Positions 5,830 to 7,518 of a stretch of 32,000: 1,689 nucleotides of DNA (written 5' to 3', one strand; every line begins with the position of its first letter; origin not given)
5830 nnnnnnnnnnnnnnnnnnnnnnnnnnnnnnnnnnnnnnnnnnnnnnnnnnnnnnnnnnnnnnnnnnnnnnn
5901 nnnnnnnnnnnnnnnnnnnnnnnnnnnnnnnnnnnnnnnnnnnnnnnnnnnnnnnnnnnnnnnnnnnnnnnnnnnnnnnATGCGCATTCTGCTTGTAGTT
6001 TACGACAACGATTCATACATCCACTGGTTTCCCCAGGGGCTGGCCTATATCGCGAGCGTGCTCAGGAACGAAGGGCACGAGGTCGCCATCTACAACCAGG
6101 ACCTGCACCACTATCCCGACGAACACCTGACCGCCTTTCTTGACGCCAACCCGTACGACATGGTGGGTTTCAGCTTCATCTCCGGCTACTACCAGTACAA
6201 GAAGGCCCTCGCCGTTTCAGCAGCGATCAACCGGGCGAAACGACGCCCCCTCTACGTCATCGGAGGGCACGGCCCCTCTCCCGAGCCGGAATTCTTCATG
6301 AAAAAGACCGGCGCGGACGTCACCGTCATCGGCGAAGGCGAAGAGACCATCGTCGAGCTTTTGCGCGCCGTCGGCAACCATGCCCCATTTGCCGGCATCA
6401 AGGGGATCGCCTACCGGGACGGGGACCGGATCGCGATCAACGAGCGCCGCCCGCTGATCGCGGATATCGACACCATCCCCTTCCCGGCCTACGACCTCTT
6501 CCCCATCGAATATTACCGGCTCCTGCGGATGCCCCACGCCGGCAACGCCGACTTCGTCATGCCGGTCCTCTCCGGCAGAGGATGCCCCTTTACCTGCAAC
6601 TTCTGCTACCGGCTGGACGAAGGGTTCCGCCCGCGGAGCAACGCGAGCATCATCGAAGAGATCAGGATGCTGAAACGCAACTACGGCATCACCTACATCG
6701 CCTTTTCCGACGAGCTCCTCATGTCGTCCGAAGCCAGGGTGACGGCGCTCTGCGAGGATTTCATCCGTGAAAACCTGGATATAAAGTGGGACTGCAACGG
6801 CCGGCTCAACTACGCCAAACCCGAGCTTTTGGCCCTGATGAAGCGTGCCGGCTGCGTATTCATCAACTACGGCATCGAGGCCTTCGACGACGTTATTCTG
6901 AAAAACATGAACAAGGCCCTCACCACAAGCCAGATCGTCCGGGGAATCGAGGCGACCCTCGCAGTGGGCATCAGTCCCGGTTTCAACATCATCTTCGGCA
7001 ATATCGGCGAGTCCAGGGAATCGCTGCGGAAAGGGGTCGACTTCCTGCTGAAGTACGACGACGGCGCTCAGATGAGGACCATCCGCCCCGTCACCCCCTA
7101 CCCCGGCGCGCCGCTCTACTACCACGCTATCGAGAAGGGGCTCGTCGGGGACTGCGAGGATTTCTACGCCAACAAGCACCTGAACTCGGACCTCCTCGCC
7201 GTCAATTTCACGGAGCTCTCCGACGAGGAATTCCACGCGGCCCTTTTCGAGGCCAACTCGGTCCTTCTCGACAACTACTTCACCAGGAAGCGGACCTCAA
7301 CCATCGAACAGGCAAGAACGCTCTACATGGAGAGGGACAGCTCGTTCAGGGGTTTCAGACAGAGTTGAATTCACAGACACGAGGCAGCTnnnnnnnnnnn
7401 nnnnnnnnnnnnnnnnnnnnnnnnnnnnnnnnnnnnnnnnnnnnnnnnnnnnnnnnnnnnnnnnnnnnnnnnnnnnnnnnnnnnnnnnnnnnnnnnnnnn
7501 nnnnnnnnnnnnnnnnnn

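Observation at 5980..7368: B12-binding radical SAM enzyme between the CMP-nonulosonate synthetase and Maf: candidate new step in flagellin-glycan biosynthesis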

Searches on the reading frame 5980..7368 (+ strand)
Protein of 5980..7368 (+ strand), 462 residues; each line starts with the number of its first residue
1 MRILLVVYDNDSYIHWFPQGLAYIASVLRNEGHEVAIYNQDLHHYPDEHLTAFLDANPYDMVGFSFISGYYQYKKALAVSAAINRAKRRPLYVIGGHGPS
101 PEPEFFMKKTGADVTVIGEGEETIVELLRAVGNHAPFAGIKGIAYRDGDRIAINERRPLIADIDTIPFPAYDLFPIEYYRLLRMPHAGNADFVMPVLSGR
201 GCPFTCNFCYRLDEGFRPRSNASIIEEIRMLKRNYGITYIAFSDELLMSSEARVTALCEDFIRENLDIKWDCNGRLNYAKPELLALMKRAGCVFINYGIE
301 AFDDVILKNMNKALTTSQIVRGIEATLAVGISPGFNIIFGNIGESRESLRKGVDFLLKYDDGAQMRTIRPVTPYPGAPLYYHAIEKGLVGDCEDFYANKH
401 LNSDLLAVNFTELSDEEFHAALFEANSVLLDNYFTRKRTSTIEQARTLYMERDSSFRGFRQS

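Call 4: search_protein_families(library=pfam, proteins=[window:5980-7368:+])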
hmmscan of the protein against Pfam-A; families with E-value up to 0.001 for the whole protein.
window:5980-7368:+ (462 aa): 2 families
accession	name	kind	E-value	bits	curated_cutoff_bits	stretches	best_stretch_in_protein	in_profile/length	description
PF04055.27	Radical_SAM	-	1.1e-20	74.8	29.5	1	198-355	3-165/166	Radical SAM superfamily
PF02310.24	B12-binding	-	1.4e-19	70.5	32.1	1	16-127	12-120/121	B12 binding domain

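Call 5: search_protein_families(library=ncbifam, proteins=[window:5980-7368:+])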
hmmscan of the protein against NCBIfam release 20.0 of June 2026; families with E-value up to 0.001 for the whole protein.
window:5980-7368:+ (462 aa): 20 families
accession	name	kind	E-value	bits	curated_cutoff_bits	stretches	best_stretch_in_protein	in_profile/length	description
TIGR02026.1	BchE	equivalog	1.9e-42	145.8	481.35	1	15-395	19-399/497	magnesium-protoporphyrin IX monomethyl ester anaerobic oxidative cyclase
TIGR04072.2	rSAM_ladder_B12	equivalog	6.5e-39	133.8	360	1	17-400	17-389/443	lipid biosynthesis B12-binding/radical SAM protein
NF050148.1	rSAM_ApyD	equivalog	1.6e-34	119.4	750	1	20-382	27-392/645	RiPP biosynthesis radical SAM protein ApyD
TIGR03471.1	HpnJ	equivalog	3.4e-34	118.5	577.6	1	15-437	31-436/472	hopanoid biosynthesis associated radical SAM protein HpnJ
TIGR04479.1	bcpD_PhpK_rSAM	subfamily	3.4e-30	104.9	600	1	78-357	129-407/504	PhpK family radical SAM P-methyltransferase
TIGR04385.1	B12_rSAM_cofa1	equivalog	1.1e-28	100.7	450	1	16-357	18-362/438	B12 lower ligand biosynthesis radical SAM protein BzaD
TIGR03975.1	rSAM_ocin_1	subfamily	6.4e-27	94.3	281.85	1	52-351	122-422/606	RiPP maturation radical SAM C-methyltransferase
TIGR04295.1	B12_rSAM_oligo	hypoth_equivalog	1.1e-26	93.5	400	1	17-381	24-382/422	TIGR04295 family B12-binding domain-containing radical SAM protein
NF038361.1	rSAM_Sden_1168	equivalog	1.5e-26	93.1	575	1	46-359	128-451/560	Sden_1168 family B12-binding radical SAM P-methyltransferase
NF033070.1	rSAM_AprD4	equivalog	3.8e-23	82.1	500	1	155-407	162-416/456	AprD4 family radical SAM diol-dehydratase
TIGR04367.1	HpnR_B12_rSAM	equivalog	3.4e-22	78.6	650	1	12-437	16-420/490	hopanoid C-3 methylase HpnR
TIGR04014.1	B12_SAM_MJ_0865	equivalog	1.7e-21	76.5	360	1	20-361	13-340/434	methyl-coenzyme M reductase glutamine C-methyltransferase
TIGR04013.1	B12_SAM_MJ_1487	hypoth_equivalog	2.2e-21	76.2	251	2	49-233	34-194/382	TIGR04013 family B12-binding domain/radical SAM domain-containing protein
NF033712.0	B12_rSAM_KedN5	subfamily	1.3e-15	56.7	700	1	32-210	36-212/624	KedN5 family methylcobalamin-dependent radical SAM C-methyltransferase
NF040546.1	rSAM_CUAEP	equivalog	1e-10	40.9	500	1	106-331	93-313/468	CUAEP/CCAEP-tail radical SAM (seleno)protein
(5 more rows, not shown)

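Call 11: find_homologous_proteins(query=window:5980-7365:+, max_evalue=1e-20)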
Query window:5980-7365:+ (462 aa): 4892 proteins with E <= 1e-20 among 8000 candidates; the best 120 are listed.
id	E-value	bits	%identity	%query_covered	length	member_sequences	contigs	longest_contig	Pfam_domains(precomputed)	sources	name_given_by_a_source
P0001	0.0e+0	1038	97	100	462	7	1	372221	PF04055.28,PF02310.25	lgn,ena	-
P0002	4.8e-290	980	90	100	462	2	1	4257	PF04055.28,PF02310.25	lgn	-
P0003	7.9e-279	943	85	100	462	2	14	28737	PF04055.28,PF02310.25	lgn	-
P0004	8.4e-279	943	85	100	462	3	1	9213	PF04055.28,PF02310.25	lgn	-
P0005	3.4e-267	905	81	100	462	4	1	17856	PF04055.28,PF02310.25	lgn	-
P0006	5.4e-265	897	82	100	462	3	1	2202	PF04055.28,PF02310.25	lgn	-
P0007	2.7e-261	885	81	100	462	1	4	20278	PF04055.28,PF02310.25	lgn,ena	-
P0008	2.8e-258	875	79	100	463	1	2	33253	PF04055.28,PF02310.25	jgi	jgi:anaerobic magnesium-protoporphyrin IX monomethyl ester cyclase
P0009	1.5e-254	863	76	100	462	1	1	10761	PF04055.28,PF02310.25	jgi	jgi:anaerobic magnesium-protoporphyrin IX monomethyl ester cyclase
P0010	6.0e-253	858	77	100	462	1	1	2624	PF04055.28,PF02310.25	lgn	-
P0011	1.8e-250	850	77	100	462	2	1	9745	PF04055.28,PF02310.25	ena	-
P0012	1.6e-248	843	75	100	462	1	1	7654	PF04055.28,PF02310.25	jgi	jgi:anaerobic magnesium-protoporphyrin IX monomethyl ester cyclase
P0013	2.7e-248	842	75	100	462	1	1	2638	PF04055.28,PF02310.25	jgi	jgi:radical SAM superfamily enzyme YgiQ (UPF0313 family)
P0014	1.8e-246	836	75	100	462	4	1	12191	PF04055.28,PF02310.25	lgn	-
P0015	2.7e-246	836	74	100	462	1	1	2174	PF04055.28,PF02310.25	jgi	-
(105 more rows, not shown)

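Call 13: find_related_loci(query=window:5980-7365:+, collection=genome_contigs, flank=10000)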
Query window:5980-7365:+ (462 aa) in genome_contigs; peptide patterns used: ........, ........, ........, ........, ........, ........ (x = any residue, [..] = any of these).
312 stretches matched a pattern; 289 encode a relative of the query (tblastn E <= 1e-3); the best 80 are kept; 80 distinct loci.
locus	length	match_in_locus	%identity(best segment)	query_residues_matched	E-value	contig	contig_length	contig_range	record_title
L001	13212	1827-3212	94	1-462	0e+0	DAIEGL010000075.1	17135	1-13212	MAG TPA_asm: Geobacter sp. isolate clean984 k141_849451, whole genome shotgun sequence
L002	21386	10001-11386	82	1-462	0e+0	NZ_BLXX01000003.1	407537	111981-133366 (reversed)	Geomonas silvestris strain Red330 sequence03, whole genome shotgun sequence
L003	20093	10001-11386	76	1-462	0e+0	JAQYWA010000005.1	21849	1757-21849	MAG: Desulfuromonas sp. isolate Pyr_d60_bin28 Pyr_d60_bin.28.orig_d60_contig-145_1583, whole genome shotgun sequence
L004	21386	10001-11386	72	1-462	0e+0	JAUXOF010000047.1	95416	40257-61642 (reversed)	MAG: Thermodesulfovibrionales bacterium isolate C1_metabat.bin.51 C1_k141_190686, whole genome shotgun sequence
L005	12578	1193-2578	73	1-462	0e+0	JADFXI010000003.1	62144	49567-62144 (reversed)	MAG: Nitrospirae bacterium isolate nDJH13bin21 nDJH13_bin21_NODE_3_length_62144_cov_3.828402, whole genome shotgun seque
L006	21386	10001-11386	71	1-462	0e+0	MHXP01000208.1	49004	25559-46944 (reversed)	MAG: Planctomycetes bacterium GWA2_39_15 gwa2_scaffold_757, whole genome shotgun sequence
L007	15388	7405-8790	72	1-462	0e+0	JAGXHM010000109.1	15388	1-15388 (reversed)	MAG: Deltaproteobacteria bacterium isolate LH_M62 k141_1253935, whole genome shotgun sequence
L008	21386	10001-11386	73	1-462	0e+0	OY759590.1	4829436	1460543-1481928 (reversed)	MAG: Desulfarculia bacterium isolate 49400898-fc5b-42b7-bef8-a303f8702bb8 genome assembly, chromosome: 1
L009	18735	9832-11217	71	1-462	0e+0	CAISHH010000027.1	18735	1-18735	MAG: uncultured Campylobacterales bacterium isolate MJ4_bin-227 genome assembly, contig: bin-227:027/172, whole genome s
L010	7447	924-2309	71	1-462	0e+0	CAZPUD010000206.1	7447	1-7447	MAG TPA_asm: uncultured candidatus Brocadiaceae bacterium isolate SRP093185_co1_14 genome assembly, contig: NODE_7458_le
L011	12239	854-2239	71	1-462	0e+0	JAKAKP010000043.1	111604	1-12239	MAG: Deltaproteobacteria bacterium isolate WY4.bin79 NODE_178_length_111604_cov_2.275546, whole genome shotgun sequence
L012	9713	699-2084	71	1-462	0e+0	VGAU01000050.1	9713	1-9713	MAG: Actinomycetota bacterium isolate K_DeepCast_1200m_m2_204 K_DeepCast_1200m_m2_204_Ga0194110_10011547, whole genome s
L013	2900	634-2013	71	1-460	0e+0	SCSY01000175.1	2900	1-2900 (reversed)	MAG: Nitrospirae bacterium isolate FW300_bin.22 FW300_bin.22-95757, whole genome shotgun sequence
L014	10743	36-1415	71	1-460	0e+0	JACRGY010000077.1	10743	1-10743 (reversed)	MAG: Nitrospirae bacterium isolate NC_groundwater_1763_Pr3_B-0.1um_44_11 SR-2_scaffold_141_1548224, whole genome shotgun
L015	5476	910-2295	70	1-462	0e+0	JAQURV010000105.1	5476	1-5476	MAG: Candidatus Omnitrophota bacterium isolate STD1_81 NODE_55798_length_5476_cov_2.282670_Sandtown_D1, whole genome sho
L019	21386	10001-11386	71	1-462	0e+0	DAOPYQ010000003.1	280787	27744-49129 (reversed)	MAG TPA_asm: Candidatus Omnitrophota bacterium isolate AMR_MDS_1310 NODE_7_length_280787_cov_7.844777, whole genome shot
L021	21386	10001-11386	71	1-462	0e+0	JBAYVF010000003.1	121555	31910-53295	MAG: Candidatus Omnitrophota bacterium isolate SO_2016_LW3_53 scaffold00224_LW162_2016, whole genome shotgun sequence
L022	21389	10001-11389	70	1-462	0e+0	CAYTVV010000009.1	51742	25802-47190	MAG TPA_asm: uncultured Desulfurivibrio sp. isolate ERP113451_co7_199 genome assembly, contig: NODE_224_length_51742_cov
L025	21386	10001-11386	69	1-462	0e+0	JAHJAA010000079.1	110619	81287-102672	MAG: Proteobacteria bacterium isolate Modern_marine.mb.199 Modern_marine.mb.199_k141_2018737, whole genome shotgun seque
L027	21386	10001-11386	70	1-462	0e+0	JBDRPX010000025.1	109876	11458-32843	MAG: Candidatus Omnitrophota bacterium isolate MEGAHIT-group-2.14 k141_999275, whole genome shotgun sequence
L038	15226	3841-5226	70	1-462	0e+0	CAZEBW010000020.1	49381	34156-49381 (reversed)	MAG TPA_asm: uncultured Anaerolineae bacterium isolate binchicken_co17_112 genome assembly, contig: NODE_2137_length_493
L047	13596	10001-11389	68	1-462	0e+0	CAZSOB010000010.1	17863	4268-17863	MAG TPA_asm: uncultured Desulfobulbia bacterium isolate SRP128015_co1_161 genome assembly, contig: NODE_4411_length_1786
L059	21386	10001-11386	67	1-462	0e+0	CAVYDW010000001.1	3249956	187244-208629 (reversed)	MAG: uncultured Phycisphaerae bacterium isolate MFD04492.bin.2.1 genome assembly, contig: contig_18431, whole genome sho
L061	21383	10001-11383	67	1-461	0e+0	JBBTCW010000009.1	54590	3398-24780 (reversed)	MAG: Pseudomonadota bacterium isolate H52-bin001_1 H52_bin001_1_000000000009, whole genome shotgun sequence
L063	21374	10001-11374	66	6-462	0e+0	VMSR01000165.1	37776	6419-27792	MAG: Desulfobacula sp. isolate S2_67 k141_267501, whole genome shotgun sequence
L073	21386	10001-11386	65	1-462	0e+0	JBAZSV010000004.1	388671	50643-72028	MAG: Sulfurimonas sp. isolate SO_2017_GW1_183 NODE_178_length_388671_cov_23.994299_OW334_2017, whole genome shotgun sequ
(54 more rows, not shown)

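Call 18: search_solved_structures(query=window:5980-7365:+, max_evalue=0.001)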
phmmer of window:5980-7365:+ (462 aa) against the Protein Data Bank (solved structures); distinct sequences matched with E-value up to 0.001: 4.
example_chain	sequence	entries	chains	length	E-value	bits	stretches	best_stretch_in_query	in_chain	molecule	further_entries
6fd2_B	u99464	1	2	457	3e-21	79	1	155-412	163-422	Putative apramycin biosynthetic oxidoreductase 4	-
9ccb_A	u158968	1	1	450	3.4e-08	36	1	91-348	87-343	Radical SAM core domain-containing protein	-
7kdx_A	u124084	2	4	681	2.4e-06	29.8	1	71-209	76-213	Methyltransferase TokK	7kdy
5ul2_A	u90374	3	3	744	3e-06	29.5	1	49-360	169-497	OxsB protein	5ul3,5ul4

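Call 29: find_encoding_contigs(protein=window:5980-7368:+, flank=10000, max_places=3)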
Protein window:5980-7368:+ (462 aa): 3 contigs read that carry it; 3 places shown.
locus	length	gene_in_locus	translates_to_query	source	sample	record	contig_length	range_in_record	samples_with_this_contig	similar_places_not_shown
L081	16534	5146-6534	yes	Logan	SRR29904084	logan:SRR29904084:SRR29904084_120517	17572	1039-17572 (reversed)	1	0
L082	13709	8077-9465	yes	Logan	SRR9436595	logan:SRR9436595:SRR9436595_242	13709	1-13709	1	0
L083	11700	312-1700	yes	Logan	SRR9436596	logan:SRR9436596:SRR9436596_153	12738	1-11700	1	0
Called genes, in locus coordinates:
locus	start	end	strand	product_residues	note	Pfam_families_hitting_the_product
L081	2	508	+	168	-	?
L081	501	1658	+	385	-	PF02350:Epimerase_2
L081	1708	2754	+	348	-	PF03102:NeuB, PF08666:SAF (weak)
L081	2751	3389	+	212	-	PF17836:PglD_N, PF25087:GMPPB_C (faint), PF25084:LbH_EIF2B, PF14602:Hexapep_2 (faint), PF00132:Hexapep (weak)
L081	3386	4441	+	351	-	PF00571:CBS, PF00483:NTP_transferase, PF12804:NTP_transf_3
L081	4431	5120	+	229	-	PF02348:CTP_transf_3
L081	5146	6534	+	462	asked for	PF02310:B12-binding, PF04055:Radical_SAM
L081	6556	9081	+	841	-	PF01973:MptE-like, PF07719:TPR_2 (faint), PF13428:TPR_14 (faint)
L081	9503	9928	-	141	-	-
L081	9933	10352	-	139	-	PF02561:FliS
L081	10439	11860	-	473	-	PF02465:FliD_N, PF07195:FliD_C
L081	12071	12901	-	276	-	PF00669:Flagellin_N, PF00700:Flagellin_C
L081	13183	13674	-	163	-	PF02623:FliW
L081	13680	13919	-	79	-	PF02599:CsrA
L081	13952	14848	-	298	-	PF00669:Flagellin_N, PF00700:Flagellin_C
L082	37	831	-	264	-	PF18672:PilZN1, PF07238:PilZ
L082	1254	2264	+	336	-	PF00106:adh_short (weak), PF01073:3Beta_HSD, PF01370:Epimerase, PF02719:Polysacc_synt_2, PF04321:RmlD_sub_bind, PF07993:NAD_binding_4, PF16363:GDP_Man_Dehyd, PF13460:NAD_binding_10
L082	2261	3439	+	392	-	PF01041:DegT_DnrJ_EryC1, PF00155:Aminotran_1_2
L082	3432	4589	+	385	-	PF02350:Epimerase_2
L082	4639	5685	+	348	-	PF03102:NeuB, PF08666:SAF (weak)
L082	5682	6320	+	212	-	PF17836:PglD_N, PF25087:GMPPB_C (faint), PF25084:LbH_EIF2B, PF14602:Hexapep_2 (faint), PF00132:Hexapep (weak)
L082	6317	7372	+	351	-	PF00571:CBS, PF00483:NTP_transferase, PF12804:NTP_transf_3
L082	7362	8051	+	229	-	PF02348:CTP_transf_3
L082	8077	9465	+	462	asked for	PF02310:B12-binding, PF04055:Radical_SAM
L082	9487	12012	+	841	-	PF01973:MptE-like, PF07719:TPR_2 (faint), PF13428:TPR_14 (faint)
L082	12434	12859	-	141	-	-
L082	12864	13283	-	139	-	PF02561:FliS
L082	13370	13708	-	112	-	?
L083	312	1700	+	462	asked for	PF02310:B12-binding, PF04055:Radical_SAM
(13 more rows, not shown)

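Call 34: search_protein_representatives(protein=window:5980-7365:+)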
Query: 462 residues. Proteins with E-value up to 0.001 (for the whole library): 48858; up to 1e-10: 30205; up to 1e-30: 5810. The best 150 are listed.
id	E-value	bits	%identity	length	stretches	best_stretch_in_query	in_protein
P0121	2.7e-208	708.8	66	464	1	1-461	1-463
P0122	1.4e-195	666.9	60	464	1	2-460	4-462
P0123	4.0e-173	592.9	58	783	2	204-461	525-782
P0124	2.0e-149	514.7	51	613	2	204-461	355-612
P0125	1.3e-141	489.0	48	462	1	1-461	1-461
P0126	1.9e-139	481.9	52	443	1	1-460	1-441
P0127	6.3e-138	476.9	53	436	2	159-461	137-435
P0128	8.2e-136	469.9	47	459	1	1-460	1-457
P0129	8.2e-131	453.4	51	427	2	162-461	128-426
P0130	6.3e-128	443.9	53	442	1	2-460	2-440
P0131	2.8e-126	438.5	62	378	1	20-384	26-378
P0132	5.5e-126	437.5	47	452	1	1-461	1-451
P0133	7.4e-126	437.1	43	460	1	1-460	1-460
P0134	1.4e-123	429.6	48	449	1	3-461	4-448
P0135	3.2e-122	425.1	49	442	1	1-461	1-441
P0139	1.1e-113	396.9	43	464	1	1-458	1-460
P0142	9.5e-106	370.8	41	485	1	2-462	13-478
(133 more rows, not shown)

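Call 45: list_cluster_members(proteins=[P0121, P0122, P0125, P0126, P0128, P0132, P0133, P0135, P0139, P0142])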
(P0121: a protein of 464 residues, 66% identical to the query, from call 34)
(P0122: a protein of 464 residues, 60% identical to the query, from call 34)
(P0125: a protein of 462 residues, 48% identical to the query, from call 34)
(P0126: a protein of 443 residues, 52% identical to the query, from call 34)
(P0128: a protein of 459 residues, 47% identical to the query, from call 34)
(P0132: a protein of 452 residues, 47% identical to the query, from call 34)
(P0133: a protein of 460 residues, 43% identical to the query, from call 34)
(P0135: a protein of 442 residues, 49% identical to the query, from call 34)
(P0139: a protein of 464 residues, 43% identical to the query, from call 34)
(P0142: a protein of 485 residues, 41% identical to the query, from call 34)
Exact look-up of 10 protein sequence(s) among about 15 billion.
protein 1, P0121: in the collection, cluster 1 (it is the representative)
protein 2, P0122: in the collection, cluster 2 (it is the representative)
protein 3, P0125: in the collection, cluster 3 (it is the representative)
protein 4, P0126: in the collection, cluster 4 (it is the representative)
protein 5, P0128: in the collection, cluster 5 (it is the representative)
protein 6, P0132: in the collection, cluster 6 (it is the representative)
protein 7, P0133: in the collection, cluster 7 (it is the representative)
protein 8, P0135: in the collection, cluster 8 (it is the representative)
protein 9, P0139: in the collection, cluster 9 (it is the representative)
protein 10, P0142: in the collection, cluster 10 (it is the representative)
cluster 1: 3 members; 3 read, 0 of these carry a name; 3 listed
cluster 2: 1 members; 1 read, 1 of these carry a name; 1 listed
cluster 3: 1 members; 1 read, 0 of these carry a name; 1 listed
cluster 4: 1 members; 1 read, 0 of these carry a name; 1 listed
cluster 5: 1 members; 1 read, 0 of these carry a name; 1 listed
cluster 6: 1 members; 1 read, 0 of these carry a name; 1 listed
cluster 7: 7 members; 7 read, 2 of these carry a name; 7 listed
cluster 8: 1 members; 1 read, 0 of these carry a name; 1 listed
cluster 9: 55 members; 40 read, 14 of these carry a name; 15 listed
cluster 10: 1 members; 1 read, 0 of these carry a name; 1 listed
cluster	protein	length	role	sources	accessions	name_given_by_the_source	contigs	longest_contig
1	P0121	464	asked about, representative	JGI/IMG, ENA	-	-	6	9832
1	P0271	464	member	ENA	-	-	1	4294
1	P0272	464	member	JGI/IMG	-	-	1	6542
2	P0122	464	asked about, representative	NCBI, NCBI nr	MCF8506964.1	MAG: B12-binding domain-containing radical SAM protein [Caulobacter sp.] | B12-binding domain-containing radical SAM protein [Caulobacter sp.]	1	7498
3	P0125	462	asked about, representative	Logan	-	-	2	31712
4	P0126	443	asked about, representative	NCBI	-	-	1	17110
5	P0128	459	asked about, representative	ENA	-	-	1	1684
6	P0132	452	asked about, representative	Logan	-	-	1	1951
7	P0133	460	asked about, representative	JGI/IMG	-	anaerobic magnesium-protoporphyrin IX monomethyl ester cyclase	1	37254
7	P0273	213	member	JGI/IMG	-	radical SAM superfamily enzyme YgiQ (UPF0313 family)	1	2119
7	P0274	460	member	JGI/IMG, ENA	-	-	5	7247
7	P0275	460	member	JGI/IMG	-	-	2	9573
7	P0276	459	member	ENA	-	-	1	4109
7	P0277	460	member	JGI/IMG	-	-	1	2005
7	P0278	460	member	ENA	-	-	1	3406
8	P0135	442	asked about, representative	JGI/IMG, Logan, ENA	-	-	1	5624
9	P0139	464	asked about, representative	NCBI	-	-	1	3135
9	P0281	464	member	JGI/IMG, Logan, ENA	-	radical SAM superfamily enzyme YgiQ (UPF0313 family)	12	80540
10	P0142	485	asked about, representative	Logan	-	-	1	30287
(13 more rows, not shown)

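Call 46: find_encoding_contigs(protein=P0122, flank=10000, max_places=2)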
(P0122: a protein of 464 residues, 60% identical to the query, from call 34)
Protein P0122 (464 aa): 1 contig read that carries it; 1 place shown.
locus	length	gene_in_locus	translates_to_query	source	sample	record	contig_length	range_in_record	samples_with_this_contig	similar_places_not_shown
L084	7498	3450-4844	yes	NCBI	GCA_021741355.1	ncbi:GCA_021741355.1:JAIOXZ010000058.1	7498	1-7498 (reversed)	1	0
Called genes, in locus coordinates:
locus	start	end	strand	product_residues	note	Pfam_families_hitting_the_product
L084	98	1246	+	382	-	PF13384:HTH_23, PF13518:HTH_28, PF13551:HTH_29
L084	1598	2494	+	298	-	PF03102:NeuB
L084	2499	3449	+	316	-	PF13489:Methyltransf_23, PF13847:Methyltransf_31, PF08241:Methyltransf_11, PF08242:Methyltransf_12, PF13649:Methyltransf_25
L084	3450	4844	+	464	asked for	PF02310:B12-binding, PF04055:Radical_SAM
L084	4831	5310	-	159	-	PF08282:Hydrolase_3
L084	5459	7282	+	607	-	PF00664:ABC_membrane, PF13604:AAA_30 (faint), PF00005:ABC_tran, PF13191:AAA_16 (weak), PF02463:SMC_N (weak)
